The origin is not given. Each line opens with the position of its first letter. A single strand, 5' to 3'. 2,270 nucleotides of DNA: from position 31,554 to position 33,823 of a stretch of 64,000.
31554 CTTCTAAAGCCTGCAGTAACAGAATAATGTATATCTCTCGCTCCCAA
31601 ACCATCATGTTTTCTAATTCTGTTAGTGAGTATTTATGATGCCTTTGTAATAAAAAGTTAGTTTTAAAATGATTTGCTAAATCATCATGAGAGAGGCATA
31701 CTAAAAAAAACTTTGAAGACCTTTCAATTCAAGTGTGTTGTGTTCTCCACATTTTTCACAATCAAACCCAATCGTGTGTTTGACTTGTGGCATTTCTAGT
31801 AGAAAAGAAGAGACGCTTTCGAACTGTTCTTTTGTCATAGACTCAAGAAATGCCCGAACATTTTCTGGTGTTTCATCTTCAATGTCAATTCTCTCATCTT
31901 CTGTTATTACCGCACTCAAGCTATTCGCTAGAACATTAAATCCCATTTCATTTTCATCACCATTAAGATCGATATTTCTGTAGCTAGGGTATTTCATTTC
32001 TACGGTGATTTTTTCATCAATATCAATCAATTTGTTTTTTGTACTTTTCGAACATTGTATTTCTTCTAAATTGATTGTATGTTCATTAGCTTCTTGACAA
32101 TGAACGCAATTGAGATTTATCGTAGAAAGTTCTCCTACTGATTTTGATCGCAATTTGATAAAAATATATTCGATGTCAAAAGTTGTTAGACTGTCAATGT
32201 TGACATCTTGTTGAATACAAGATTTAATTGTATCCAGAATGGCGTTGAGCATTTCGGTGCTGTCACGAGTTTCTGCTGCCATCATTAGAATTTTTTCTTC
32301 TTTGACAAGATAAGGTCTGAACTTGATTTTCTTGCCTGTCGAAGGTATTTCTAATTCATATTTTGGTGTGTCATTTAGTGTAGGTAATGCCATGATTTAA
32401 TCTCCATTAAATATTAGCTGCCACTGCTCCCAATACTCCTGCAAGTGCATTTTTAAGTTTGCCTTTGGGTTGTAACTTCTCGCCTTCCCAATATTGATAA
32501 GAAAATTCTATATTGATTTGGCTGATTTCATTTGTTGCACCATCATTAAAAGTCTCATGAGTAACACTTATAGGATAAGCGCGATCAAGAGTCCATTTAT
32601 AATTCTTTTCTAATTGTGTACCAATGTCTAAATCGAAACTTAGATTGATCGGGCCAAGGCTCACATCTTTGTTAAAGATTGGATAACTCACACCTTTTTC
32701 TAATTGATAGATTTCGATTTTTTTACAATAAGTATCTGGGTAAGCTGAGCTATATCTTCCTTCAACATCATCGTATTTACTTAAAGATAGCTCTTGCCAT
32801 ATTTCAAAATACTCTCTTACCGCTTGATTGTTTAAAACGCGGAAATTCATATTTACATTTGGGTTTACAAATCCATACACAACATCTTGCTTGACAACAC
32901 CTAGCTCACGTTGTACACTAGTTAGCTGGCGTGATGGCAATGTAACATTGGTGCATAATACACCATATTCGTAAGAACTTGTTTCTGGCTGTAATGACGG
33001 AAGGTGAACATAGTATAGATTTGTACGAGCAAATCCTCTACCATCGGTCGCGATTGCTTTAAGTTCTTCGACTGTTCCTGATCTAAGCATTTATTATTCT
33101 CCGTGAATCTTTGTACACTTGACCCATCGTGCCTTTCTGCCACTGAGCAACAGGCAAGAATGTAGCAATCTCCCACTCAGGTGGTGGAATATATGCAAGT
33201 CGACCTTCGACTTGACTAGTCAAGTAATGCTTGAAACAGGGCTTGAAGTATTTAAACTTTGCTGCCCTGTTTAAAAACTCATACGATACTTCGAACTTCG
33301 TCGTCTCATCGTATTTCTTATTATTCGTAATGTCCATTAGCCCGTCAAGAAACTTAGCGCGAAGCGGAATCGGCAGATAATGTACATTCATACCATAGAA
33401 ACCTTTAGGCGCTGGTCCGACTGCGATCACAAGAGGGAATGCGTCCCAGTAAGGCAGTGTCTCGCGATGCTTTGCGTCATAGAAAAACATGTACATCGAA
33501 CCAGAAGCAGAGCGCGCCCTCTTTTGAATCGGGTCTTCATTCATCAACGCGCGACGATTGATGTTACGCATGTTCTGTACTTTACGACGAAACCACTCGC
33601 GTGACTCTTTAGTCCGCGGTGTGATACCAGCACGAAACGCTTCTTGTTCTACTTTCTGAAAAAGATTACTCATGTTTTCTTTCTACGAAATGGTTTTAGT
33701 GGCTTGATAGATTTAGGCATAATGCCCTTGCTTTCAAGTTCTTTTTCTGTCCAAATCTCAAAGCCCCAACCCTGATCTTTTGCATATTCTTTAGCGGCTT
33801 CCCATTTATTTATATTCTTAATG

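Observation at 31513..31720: Programmed -1 frameshift likely joins gp26 to a start-less gp51 domain, upstream of the tape-measure-like gene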

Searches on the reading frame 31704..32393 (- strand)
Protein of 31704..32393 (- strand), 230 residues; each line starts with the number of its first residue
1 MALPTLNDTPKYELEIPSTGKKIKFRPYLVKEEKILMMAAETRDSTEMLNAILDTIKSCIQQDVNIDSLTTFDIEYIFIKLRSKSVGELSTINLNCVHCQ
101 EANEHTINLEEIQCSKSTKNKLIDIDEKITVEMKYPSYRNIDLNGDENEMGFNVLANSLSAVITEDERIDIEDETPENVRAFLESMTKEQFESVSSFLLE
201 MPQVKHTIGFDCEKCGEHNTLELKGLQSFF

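Call 6: search_protein_families(library=pfam, proteins=[window:31704-32393:-], max_evalue=0.1)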
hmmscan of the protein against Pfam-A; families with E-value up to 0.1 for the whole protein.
window:31704-32393:- (230 aa): 1 family
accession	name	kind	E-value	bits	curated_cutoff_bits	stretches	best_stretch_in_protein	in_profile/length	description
PF12322.14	T4_baseplate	-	2e-60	204.7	24.5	1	10-230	2-218/219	T4 bacteriophage base plate protein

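Call 7: search_protein_families(library=phrogs, proteins=[window:31704-32393:-], max_evalue=0.01)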
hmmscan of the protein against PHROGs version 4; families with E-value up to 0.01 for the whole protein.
window:31704-32393:- (230 aa): 4 families
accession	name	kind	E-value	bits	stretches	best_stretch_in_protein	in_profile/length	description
phrog_150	-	tail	1.2e-61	209.7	1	1-230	5-232/282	baseplate hub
phrog_13792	-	unknown function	5.7e-06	26.9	1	17-87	27-92/263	-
phrog_1854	-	head and packaging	0.0017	18.2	1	38-150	34-142/276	PmgB-like head morphogenesis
phrog_12826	-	unknown function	0.0042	18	1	52-147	28-128/219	-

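Call 28: find_related_loci(query=window:31704-32393:-, collection=viral_contigs, flank=1500)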
Query window:31704-32393:- (230 aa) in viral_contigs; peptide patterns used: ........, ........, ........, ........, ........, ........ (x = any residue, [..] = any of these).
392 stretches matched a pattern; 386 encode a relative of the query (tblastn E <= 1e-3); the best 80 are kept; 80 distinct loci.
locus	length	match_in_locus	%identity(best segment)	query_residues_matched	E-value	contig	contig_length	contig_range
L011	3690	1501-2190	99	1-230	2e-153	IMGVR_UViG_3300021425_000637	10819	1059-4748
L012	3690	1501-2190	72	1-230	3e-115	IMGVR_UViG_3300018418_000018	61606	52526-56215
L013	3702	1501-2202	47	1-230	9e-74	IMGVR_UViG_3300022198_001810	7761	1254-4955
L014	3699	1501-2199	47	1-230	4e-72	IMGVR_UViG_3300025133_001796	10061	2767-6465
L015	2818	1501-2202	46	1-230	4e-68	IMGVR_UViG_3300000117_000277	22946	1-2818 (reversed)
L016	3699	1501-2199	42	1-230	6e-66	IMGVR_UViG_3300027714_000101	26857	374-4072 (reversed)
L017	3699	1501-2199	42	1-230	7e-66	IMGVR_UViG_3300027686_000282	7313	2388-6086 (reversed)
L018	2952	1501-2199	44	1-230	3e-65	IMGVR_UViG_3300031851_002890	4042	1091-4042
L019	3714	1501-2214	44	1-230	4e-65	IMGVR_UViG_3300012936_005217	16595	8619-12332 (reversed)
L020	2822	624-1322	44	2-230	4e-65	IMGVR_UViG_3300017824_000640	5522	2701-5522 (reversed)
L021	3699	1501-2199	44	2-230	4e-65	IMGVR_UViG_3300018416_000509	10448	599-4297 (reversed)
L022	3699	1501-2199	44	1-230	4e-65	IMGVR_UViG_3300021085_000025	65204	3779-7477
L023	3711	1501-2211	45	1-230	5e-64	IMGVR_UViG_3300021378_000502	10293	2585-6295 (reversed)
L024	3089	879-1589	45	1-230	5e-64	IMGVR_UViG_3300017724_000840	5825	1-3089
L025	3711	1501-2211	45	1-230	1e-63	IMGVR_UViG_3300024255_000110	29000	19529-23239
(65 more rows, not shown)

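Call 57: search_dna_similar(query=window:31704-32393:-, collection=phages, mode=protein, max_rows=30, max_evalue=0.00001)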
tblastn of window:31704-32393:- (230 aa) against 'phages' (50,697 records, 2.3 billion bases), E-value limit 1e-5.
Records with a match: 711; places in all: 711; records where one place covers at least 80% of the query: 688.
Best place of each record, by identity: <60% 711.
By first word of the organism name: Synechococcus 378; Vibrio 114; Cyanophage 61; Aeromonas 35; Prochlorococcus 24; Rhizobium 23; Stenotrophomonas 17; Sinorhizobium 9; Marine 8; Pseudomonas 5; and 17 more.
By host as written in the record: - 264; Synechococcus 107; Synechococcus sp. 38; Synechococcus sp. WH7803 28; Synechococcus sp. WH8102 20; Synechococcus sp. MW02 18; Synechococcus sp. WH 7803 15; Aeromonas salmonicida 14; and 95 more.
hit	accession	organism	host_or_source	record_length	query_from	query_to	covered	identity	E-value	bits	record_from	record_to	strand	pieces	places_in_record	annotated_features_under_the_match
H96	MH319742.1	Marine virus AG-345-E15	single cell amplified by WGA-X; seawater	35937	1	230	100%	41.4%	3e-42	157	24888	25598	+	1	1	record has no annotation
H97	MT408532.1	Synechococcus phage SynMITS9220M01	Synechococcus sp. MIT S9220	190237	1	230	100%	40.2%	3e-40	152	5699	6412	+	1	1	baseplate hub subunit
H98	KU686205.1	Synechococcus phage S-CAM9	Synechococcus sp.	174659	1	230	100%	39.9%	1e-38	147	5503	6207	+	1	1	baseplate hub assembly chaperone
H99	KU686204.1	Synechococcus phage S-CAM9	Synechococcus sp.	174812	1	230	100%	39.9%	1e-38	147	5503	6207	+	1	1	baseplate hub assembly chaperone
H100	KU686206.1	Synechococcus phage S-CAM9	Synechococcus sp.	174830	1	230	100%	39.9%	1e-38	147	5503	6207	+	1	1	baseplate hub assembly chaperone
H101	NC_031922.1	Synechococcus phage S-CAM9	Synechococcus sp.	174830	1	230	100%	39.9%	1e-38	147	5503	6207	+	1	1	baseplate hub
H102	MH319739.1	Marine virus AG-345-E08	single cell amplified by WGA-X; seawater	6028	1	230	100%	39.8%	1e-39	150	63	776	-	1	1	record has no annotation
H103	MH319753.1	Marine virus AG-345-F15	single cell amplified by WGA-X; seawater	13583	1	230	100%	39.3%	5e-40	151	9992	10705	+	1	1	record has no annotation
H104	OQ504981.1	Synechococcus phage S-RS29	Synechococcus sp.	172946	1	230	100%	39.3%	2e-39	149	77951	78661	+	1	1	baseplate hub subunit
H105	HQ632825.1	Prochlorococcus phage P-SSM5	Prochlorococcus marinus NATL2A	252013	1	230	100%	39.3%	9e-38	145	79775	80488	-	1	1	hypothetical protein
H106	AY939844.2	Prochlorococcus phage P-SSM2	Prochlorococcus sp. NATL1A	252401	1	230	100%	39.3%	9e-38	145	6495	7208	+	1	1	gp26: baseplate hub subunit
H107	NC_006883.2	Prochlorococcus phage P-SSM2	Prochlorococcus sp. NATL1A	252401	1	230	100%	39.3%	9e-38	145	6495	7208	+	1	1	gp26: baseplate hub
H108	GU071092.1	Prochlorococcus phage P-SSM2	-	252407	1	230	100%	39.3%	9e-38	145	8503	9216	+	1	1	gp26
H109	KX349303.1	Cyanophage S-RIM14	Synechococcus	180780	1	230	100%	39.3%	8e-37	142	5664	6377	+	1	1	baseplate hub subunit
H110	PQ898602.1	Synechococcus phage S-SCSM2R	Synechococcus sp. WH7803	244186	1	230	100%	39.2%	2e-39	149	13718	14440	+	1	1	baseplate protein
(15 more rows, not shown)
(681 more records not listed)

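Call 62: search_protein_families(library=ncbifam, proteins=[window:31704-32393:-], max_evalue=0.01)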
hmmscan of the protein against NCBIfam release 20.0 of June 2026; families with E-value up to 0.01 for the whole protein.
window:31704-32393:- (230 aa): 0 families

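Call 63: predict_structure(alignment_id=A2)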
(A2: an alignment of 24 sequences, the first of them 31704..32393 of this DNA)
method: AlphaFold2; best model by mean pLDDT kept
length: 230 residues; sequences in the alignment: 24
mean_pLDDT: 82.7   pTM: 0.76
mean pLDDT of the five models: 82.7, 81.0, 80.6, 80.0, 77.2
residues with pLDDT >= 90: 22; 70-90: 181; 50-70: 21; < 50: 6
segments of 3 or more residues with pLDDT < 50: 1-6
pLDDT, mean of each block of 10 residues (from residue 1): 50 87 88 85 83 89 81 89 85 87 86 76 87 86 65 85 90 87 88 85 85 89 72
secondary structure, 60 per line:
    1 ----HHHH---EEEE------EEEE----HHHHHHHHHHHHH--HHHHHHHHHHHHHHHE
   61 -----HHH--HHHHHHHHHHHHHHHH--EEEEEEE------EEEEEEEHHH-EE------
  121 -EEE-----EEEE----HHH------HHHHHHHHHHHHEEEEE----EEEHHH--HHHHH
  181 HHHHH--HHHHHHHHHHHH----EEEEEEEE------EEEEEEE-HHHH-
elements in order: H5-8 E12-15 E22-25 H30-42 H45-59 H71-86 E89-95 E102-108 E122-124 E130-133 H147-158 E159-163 E168-170 H176-185 H188-199 E204-211 E218-224 H226-229

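Call 65: fold_search(model_id=the predicted structure, library=pdb)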
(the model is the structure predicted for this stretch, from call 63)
No match with E <= 0.001 here; weaker rows may still be real.
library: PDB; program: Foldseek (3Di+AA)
matches with E <= 10: 500; with E <= 0.001: 0
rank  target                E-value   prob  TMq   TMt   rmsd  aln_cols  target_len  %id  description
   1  9aw5_C                1.1e-01  0.11  0.15  0.14  18.7       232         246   12  Yeast 20S proteasome soaked with MA9 fraction E/F (released 2025-03-19)
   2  1fnt_D                1.4e-01  0.10  0.14  0.14  18.7       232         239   12  CRYSTAL STRUCTURE OF THE 20S PROTEASOME FROM YEAST IN COMPLEX WITH THE PROTEASOME ACTIVATOR PA26 FROM TRYPANOSOME BRUC (released 2001-04-11)
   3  6ocf_A                1.7e-01  0.07  0.14  0.13  19.6       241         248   14  The crystal structure of VASH1-SVBP complex (released 2019-06-26)
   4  9aw3_C                2.2e-01  0.08  0.14  0.14  18.7       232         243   12  Yeast 20S proteasome soaked with MA9 crude extract (released 2025-03-19)
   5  9d3i_D                2.5e-01  0.09  0.15  0.15  18.8       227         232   11  Proteasome core particle assembly intermediate 5-alpha/4-beta/Ump1 purified from Saccharomyces cerevisiae. (released 2025-08-20)
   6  8e4g_u                4.6e-01  0.06  0.12  0.07  20.8       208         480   10  Remodeling of the bacteriophage T7 during initial infection (released 2023-09-27)
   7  7tej_Q                4.9e-01  0.07  0.14  0.15  18.1       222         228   11  Cryo-EM structure of the 20S Alpha 3 Deletion proteasome core particle (released 2022-08-10)
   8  8rvo_D                4.9e-01  0.06  0.14  0.14  18.6       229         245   13  Proteasomal late precursor complex from pre1-1, state 1 (released 2024-09-11)
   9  7tej_C                5.2e-01  0.06  0.15  0.15  18.0       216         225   13  Cryo-EM structure of the 20S Alpha 3 Deletion proteasome core particle (released 2022-08-10)
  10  8olu_D                5.8e-01  0.06  0.14  0.14  18.6       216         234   12  Leishmania tarentolae proteasome 20S subunit in complex with 1-Benzyl-N-(3-(cyclopropylcarbamoyl)phenyl)-6-oxo-1,6-dih (released 2023-08-09)
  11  8rvl_D                6.1e-01  0.06  0.14  0.14  19.9       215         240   13  Proteasomal late precursor complex from pre1-1 (released 2024-09-11)
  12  4cr2_D                6.5e-01  0.06  0.14  0.14  18.7       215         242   12  Deep classification of a large cryo-EM dataset defines the conformational landscape of the 26S proteasome (released 2014-04-02)
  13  6dhx_C                6.5e-01  0.16  0.21  0.25  16.6       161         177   12  Structure of TipC2 from Streptococcus intermedius B196 (released 2018-09-19)
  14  7teo_C                6.5e-01  0.06  0.15  0.15  19.0       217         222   12  Cryo-EM structure of the 20S Alpha 3 Deletion proteasome core particle in complex with FUB1 (released 2022-08-10)
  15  4nnn_C                6.9e-01  0.06  0.14  0.14  18.4       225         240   12  yCP in complex with MG132 (released 2014-02-12)
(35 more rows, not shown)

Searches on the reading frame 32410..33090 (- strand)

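Call 6: search_protein_families(library=pfam, proteins=[window:32410-33090:-], max_evalue=0.1)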
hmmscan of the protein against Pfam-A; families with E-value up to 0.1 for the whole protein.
window:32410-33090:- (227 aa): 1 family
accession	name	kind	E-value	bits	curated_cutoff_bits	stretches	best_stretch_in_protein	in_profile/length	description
PF06841.18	Phage_T4_gp19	-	0.0042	17.3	28.2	1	164-202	97-134/134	T4-like virus tail tube protein gp19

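Call 7: search_protein_families(library=phrogs, proteins=[window:32410-33090:-], max_evalue=0.01)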
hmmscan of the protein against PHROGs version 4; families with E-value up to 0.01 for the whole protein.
window:32410-33090:- (227 aa): 2 families
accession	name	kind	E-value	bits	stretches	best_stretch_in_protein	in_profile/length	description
phrog_45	-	tail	1.7e-21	77.8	1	4-202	75-253/350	tail tube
phrog_3629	-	tail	8.4e-06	26.1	1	164-213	167-216/313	tail tube protein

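Call 62: search_protein_families(library=ncbifam, proteins=[window:32410-33090:-], max_evalue=0.01)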
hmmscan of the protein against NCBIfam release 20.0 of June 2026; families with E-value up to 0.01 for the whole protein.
window:32410-33090:- (227 aa): 0 families

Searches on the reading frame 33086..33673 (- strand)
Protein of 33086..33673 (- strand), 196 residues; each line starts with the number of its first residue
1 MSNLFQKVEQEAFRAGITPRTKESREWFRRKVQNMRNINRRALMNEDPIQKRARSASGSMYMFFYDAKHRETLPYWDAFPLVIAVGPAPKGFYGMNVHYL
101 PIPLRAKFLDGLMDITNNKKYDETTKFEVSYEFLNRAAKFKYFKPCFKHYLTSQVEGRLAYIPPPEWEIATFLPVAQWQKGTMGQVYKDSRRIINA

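Call 6: search_protein_families(library=pfam, proteins=[window:33086-33673:-], max_evalue=0.1)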
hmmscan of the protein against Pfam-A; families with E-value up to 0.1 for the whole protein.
window:33086-33673:- (196 aa): 0 families

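Call 7: search_protein_families(library=phrogs, proteins=[window:33086-33673:-], max_evalue=0.01)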
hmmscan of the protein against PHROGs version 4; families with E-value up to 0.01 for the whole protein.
window:33086-33673:- (196 aa): 1 family
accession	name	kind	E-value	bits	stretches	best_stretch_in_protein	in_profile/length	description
phrog_429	-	DNA, RNA and nucleotide metabolism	7.2e-52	177.2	1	7-193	26-206/210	DNA end protector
